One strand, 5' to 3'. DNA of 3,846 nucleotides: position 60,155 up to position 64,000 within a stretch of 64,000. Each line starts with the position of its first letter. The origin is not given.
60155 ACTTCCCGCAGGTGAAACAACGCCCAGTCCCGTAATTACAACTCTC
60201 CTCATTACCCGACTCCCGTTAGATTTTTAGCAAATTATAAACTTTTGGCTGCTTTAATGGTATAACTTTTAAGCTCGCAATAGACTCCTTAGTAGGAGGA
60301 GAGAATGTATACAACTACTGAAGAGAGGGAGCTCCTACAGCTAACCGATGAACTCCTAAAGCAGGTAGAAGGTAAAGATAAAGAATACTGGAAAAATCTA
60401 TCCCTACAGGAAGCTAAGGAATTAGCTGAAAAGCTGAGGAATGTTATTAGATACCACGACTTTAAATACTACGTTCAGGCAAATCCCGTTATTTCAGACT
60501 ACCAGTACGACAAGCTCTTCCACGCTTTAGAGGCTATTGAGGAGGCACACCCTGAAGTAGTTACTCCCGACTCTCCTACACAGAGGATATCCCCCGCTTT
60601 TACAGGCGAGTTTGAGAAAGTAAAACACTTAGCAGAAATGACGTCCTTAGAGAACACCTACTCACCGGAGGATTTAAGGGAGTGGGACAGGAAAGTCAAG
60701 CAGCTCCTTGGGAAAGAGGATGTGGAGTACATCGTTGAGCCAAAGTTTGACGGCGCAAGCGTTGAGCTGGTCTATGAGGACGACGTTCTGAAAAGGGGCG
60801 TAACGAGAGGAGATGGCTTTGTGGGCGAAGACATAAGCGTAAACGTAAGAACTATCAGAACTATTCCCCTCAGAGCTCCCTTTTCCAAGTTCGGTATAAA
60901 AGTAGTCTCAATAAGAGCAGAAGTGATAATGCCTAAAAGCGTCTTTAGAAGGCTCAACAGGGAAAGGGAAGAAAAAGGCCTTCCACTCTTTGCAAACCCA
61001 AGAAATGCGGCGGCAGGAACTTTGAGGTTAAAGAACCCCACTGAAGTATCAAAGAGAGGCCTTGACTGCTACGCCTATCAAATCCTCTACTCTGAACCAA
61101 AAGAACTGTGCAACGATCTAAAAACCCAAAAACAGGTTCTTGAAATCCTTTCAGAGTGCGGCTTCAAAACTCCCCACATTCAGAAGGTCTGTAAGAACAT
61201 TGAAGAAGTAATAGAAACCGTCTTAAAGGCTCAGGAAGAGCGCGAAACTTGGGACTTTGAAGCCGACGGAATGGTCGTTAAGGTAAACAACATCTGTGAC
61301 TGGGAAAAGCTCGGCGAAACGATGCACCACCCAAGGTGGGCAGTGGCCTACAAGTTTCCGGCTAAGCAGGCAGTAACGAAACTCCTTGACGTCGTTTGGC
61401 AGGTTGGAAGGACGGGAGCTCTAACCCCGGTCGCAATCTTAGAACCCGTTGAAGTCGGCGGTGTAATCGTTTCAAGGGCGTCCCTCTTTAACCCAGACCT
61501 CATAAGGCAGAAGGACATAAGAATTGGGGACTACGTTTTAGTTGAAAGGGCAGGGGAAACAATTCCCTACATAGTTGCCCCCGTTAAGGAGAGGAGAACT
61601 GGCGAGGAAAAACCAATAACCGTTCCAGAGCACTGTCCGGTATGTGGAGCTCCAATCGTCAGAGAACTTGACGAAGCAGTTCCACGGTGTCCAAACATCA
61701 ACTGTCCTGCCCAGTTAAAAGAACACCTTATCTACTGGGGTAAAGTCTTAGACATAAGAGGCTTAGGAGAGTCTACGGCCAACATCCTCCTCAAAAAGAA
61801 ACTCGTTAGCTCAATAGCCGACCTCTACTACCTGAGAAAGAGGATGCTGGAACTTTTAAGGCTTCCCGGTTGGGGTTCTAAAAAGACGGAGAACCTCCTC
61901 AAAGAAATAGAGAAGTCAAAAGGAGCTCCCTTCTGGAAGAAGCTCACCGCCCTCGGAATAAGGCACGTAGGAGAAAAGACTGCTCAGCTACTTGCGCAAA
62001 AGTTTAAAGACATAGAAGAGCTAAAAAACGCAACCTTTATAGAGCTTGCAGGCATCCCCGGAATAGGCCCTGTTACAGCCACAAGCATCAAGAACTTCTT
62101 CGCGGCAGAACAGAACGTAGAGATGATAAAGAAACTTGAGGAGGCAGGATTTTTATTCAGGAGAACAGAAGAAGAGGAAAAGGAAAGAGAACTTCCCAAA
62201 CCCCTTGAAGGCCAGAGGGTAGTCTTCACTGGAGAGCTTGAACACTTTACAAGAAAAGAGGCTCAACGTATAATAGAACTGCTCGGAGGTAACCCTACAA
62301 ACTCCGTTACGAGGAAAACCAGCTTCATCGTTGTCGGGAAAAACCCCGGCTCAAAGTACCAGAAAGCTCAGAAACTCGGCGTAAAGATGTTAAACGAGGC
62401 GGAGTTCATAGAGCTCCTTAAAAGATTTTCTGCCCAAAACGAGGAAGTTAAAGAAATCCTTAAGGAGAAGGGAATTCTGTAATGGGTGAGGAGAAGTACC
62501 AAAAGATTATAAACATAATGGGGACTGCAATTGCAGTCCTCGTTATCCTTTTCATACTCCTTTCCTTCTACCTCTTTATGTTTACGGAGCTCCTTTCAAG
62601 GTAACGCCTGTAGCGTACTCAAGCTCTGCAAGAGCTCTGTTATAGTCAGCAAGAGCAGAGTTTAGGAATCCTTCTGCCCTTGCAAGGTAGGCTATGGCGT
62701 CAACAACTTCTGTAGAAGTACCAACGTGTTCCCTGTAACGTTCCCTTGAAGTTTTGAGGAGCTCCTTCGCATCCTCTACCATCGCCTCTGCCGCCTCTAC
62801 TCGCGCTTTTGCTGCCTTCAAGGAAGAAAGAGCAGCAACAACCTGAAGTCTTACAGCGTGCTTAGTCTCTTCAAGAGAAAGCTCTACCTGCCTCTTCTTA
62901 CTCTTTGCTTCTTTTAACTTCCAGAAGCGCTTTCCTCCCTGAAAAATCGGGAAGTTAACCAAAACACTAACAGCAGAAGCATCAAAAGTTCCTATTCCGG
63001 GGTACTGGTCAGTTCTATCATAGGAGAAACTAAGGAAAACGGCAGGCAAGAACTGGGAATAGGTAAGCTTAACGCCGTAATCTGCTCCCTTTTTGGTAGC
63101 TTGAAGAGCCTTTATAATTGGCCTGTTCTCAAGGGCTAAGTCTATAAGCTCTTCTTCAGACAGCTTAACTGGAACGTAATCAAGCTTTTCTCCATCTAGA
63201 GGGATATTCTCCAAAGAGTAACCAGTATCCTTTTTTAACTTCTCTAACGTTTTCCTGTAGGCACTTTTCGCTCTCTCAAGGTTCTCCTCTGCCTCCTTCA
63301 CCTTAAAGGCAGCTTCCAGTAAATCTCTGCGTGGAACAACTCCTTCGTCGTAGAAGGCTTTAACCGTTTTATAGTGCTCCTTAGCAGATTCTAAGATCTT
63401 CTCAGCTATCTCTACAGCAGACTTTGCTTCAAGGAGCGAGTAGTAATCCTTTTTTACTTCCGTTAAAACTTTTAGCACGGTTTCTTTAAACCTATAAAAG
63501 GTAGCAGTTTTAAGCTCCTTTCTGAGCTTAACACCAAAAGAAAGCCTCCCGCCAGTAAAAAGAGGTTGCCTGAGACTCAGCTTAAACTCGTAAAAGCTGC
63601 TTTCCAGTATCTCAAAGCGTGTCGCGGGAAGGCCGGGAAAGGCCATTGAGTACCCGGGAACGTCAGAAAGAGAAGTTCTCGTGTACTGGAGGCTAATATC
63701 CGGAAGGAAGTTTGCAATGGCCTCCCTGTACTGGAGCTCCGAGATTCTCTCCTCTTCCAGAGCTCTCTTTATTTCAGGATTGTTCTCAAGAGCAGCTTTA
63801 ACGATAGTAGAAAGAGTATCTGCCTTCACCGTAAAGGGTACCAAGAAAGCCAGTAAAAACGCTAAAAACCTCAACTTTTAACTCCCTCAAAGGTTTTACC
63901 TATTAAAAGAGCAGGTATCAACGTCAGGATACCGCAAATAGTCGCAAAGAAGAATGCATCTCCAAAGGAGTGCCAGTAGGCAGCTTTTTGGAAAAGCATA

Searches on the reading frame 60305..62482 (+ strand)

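Call 43: search_protein_families(library=pfam, proteins=[window:60305-62482:+], max_evalue=0.00001)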
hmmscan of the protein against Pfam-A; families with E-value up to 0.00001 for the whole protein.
window:60305-62482:+ (725 aa): 9 families
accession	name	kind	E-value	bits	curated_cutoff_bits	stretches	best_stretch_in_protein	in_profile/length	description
PF01653.23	DNA_ligase_aden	-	1.5e-86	290.5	27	1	101-354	2-253/253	NAD-dependent DNA ligase adenylation domain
PF03120.22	DNA_ligase_OB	-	1.7e-32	111.5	32.9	1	358-434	2-78/79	NAD-dependent DNA ligase OB-fold domain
PF12826.13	HHH_2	-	1.1e-24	86.8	27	1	547-608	3-64/64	Helix-hairpin-helix motif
PF00533.33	BRCT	-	1.2e-14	54.7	21.3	1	631-704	3-77/78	BRCA1 C Terminus (BRCT) domain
PF14520.12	HHH_5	-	5.7e-13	49.6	27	1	550-597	5-53/57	Helix-hairpin-helix domain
PF00633.29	HHH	-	4e-10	39.4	24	1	570-598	2-30/30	Helix-hairpin-helix motif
PF03119.21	DNA_ligase_ZBD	-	5.2e-10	39.5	25.8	1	443-469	1-27/27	NAD-dependent DNA ligase C4 zinc finger domain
PF12738.14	PTCB-BRCT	-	2.5e-07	31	22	1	649-697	12-60/63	twin BRCT domain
PF22745.1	Nlig-Ia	-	2.1e-06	28.7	27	1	38-88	3-53/92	DNA ligase-like, N-terminal NAD+-binding domain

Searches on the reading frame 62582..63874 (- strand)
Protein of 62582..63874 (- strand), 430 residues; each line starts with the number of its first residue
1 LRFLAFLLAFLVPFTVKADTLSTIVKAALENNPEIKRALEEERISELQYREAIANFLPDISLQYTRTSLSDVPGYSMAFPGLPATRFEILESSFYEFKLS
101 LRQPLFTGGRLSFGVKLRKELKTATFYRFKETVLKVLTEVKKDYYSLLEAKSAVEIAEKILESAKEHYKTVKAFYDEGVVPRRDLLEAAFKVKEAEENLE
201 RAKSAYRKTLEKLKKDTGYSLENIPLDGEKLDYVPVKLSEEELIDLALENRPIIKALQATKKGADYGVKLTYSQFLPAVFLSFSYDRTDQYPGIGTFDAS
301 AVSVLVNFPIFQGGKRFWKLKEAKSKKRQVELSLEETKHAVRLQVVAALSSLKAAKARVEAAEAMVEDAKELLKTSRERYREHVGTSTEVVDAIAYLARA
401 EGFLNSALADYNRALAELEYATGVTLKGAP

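Call 43: search_protein_families(library=pfam, proteins=[window:62582-63874:-], max_evalue=0.00001)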
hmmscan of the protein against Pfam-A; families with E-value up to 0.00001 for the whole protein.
window:62582-63874:- (430 aa): 1 family
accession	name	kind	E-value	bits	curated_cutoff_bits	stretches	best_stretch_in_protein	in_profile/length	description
PF02321.23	OEP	-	1.4e-69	234.1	22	2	241-423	2-187/187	Outer membrane efflux protein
